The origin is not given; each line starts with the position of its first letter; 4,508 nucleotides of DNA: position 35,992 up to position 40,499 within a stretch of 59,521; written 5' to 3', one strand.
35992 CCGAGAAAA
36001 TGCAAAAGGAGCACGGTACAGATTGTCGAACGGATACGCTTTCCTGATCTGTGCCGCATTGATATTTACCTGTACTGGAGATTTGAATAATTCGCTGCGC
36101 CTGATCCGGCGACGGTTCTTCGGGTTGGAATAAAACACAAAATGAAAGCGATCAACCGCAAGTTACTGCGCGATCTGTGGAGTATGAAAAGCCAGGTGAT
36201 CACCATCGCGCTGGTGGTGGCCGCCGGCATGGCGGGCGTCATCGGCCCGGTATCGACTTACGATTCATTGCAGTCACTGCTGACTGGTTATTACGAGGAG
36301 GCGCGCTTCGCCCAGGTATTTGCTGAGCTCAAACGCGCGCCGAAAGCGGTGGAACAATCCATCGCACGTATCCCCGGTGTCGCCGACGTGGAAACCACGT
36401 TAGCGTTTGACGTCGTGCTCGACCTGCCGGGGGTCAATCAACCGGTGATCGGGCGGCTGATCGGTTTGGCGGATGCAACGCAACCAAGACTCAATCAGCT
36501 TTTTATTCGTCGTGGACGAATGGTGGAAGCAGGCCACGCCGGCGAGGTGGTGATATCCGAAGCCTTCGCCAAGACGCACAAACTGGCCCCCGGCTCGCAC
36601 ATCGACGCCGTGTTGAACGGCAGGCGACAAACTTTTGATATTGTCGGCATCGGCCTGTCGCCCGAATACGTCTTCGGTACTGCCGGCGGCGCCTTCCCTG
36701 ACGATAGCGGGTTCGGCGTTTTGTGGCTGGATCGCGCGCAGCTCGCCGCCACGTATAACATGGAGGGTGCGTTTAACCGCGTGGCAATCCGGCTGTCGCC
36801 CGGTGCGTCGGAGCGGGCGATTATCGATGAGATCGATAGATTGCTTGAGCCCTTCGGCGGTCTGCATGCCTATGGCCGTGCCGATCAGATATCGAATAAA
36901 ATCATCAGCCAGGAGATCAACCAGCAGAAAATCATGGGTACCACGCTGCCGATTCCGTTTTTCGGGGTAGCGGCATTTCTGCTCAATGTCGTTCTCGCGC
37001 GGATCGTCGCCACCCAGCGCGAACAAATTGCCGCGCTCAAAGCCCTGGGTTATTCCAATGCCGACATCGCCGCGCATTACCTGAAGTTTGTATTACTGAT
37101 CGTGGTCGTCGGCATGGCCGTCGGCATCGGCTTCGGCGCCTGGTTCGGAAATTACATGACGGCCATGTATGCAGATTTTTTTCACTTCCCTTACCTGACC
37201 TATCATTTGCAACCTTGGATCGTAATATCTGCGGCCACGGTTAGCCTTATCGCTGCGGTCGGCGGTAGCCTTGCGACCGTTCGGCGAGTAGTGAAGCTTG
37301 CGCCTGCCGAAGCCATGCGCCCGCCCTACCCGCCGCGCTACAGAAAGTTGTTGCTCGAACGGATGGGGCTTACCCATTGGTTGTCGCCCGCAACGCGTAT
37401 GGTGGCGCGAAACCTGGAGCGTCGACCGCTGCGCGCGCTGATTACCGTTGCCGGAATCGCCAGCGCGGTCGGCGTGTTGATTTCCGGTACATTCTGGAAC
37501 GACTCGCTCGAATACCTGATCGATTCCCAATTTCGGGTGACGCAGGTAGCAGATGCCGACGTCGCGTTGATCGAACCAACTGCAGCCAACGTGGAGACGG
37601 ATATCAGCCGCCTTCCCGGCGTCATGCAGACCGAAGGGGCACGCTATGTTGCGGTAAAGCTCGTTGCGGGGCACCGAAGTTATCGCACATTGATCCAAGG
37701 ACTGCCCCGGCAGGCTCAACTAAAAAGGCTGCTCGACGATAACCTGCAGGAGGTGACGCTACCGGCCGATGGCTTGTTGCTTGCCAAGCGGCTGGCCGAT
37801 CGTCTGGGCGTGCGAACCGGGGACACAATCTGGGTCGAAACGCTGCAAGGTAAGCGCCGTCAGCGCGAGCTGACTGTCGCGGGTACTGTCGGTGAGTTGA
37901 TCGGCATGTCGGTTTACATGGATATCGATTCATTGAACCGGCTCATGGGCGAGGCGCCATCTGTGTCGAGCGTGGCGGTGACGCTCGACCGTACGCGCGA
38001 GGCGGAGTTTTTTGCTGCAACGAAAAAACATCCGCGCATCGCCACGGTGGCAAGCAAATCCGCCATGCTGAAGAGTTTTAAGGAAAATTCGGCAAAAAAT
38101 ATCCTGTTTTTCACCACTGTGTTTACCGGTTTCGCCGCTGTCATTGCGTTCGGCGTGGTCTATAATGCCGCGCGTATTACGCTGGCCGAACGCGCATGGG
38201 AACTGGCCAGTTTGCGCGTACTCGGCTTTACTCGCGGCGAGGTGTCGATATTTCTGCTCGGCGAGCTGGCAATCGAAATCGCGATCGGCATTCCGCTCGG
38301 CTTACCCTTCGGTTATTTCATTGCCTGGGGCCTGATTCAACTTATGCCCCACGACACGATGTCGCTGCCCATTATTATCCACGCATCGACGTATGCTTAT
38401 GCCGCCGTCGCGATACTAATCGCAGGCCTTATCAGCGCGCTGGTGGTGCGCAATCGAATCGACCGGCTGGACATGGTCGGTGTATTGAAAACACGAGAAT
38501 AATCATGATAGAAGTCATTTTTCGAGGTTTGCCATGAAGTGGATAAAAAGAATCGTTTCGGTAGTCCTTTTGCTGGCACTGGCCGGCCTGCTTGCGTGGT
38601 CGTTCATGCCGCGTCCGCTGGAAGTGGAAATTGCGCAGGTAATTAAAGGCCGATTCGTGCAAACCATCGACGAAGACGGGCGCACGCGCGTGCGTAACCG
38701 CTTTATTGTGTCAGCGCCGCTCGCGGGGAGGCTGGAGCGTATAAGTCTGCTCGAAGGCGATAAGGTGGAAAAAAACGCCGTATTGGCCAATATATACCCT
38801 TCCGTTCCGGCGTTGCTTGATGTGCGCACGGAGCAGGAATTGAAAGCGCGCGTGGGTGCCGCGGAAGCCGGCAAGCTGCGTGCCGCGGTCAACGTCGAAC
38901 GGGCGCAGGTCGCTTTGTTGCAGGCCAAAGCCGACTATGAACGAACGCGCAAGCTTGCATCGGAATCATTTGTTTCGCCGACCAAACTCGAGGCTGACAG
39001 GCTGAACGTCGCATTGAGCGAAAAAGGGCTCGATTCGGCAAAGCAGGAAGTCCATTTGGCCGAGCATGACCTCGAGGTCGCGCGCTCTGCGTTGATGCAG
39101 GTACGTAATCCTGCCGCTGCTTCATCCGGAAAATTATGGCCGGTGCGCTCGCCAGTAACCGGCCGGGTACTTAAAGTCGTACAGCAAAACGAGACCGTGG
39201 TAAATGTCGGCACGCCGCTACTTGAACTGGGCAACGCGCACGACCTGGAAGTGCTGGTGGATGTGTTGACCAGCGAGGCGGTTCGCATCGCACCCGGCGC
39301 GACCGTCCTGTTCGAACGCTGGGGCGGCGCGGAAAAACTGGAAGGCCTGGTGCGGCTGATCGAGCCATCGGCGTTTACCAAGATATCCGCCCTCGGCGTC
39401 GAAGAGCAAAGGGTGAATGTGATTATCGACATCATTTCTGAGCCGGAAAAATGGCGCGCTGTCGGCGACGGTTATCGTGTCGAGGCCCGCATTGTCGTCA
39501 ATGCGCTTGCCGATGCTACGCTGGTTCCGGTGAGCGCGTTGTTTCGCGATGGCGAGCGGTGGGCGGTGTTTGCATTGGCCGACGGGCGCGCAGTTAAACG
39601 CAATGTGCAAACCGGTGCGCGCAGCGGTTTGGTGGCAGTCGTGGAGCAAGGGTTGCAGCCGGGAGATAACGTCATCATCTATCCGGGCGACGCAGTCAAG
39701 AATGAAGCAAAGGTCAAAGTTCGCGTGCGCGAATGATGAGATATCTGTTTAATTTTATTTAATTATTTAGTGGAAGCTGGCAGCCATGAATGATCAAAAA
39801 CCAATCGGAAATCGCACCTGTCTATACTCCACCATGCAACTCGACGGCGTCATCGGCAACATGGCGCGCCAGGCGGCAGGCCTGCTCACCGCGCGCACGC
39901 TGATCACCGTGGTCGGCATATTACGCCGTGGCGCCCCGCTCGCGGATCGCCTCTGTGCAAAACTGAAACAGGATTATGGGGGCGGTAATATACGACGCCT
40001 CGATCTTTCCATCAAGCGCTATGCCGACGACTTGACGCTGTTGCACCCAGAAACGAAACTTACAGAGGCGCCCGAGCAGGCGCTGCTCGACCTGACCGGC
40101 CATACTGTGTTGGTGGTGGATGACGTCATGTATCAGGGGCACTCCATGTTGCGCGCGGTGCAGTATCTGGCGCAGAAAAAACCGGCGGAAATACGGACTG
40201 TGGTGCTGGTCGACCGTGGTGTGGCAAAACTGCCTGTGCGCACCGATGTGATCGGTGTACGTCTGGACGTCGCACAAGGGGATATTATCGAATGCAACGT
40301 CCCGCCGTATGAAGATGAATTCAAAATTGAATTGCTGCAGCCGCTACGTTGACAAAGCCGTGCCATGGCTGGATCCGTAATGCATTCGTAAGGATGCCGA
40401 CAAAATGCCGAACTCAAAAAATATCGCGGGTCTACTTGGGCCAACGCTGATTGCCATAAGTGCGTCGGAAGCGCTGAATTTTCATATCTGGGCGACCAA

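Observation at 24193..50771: Eight FNR/ANR-type boxes at class II spacing cluster around an fnr gene, suggesting a local low-oxygen regulon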

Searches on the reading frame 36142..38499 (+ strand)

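Call 6: search_protein_families(library=pfam, proteins=[window:36142-38499:+], max_evalue=0.0001)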
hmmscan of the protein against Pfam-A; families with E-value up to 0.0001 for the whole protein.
window:36142-38499:+ (786 aa): 2 families
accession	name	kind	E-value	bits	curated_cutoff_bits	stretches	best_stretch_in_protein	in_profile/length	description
PF02687.27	FtsX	-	7.6e-28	97.4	25.5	2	274-387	8-119/120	FtsX-like permease C-terminal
PF12704.14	MacB_PCD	-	5.1e-12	46.9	27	2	23-233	5-206/207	MacB-like periplasmic core domain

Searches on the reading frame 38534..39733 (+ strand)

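Call 6: search_protein_families(library=pfam, proteins=[window:38534-39733:+], max_evalue=0.0001)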
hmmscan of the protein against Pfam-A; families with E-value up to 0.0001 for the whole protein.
window:38534-39733:+ (400 aa): 3 families
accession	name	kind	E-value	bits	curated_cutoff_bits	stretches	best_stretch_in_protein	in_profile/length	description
PF13437.12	HlyD_3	-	8.3e-09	36.6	22.2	1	204-303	2-96/106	HlyD family secretion protein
PF16576.10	HlyD_D23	-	2e-07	30.9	30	1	58-279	21-187/214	Barrel-sandwich domain of CusB or HlyD membrane-fusion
PF00364.28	Biotin_lipoyl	-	6.7e-06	26.3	22.1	0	203-232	44-73/73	Biotin-requiring enzyme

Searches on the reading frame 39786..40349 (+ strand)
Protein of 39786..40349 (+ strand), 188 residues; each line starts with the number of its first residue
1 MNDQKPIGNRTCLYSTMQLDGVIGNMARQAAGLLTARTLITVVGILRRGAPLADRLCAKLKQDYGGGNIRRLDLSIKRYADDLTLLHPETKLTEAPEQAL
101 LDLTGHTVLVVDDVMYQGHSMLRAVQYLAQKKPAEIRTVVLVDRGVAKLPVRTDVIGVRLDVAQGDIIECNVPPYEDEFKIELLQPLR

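Call 6: search_protein_families(library=pfam, proteins=[window:39786-40349:+], max_evalue=0.0001)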
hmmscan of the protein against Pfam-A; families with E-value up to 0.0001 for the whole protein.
window:39786-40349:+ (188 aa): 2 families
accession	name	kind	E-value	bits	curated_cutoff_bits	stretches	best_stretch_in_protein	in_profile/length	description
PF00156.33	Pribosyltran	-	2.1e-24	86.1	26.3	1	36-173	27-152/158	Phosphoribosyl transferase domain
PF14681.12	UPRTase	-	7.8e-05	22.7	27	0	28-142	56-159/206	Uracil phosphoribosyltransferase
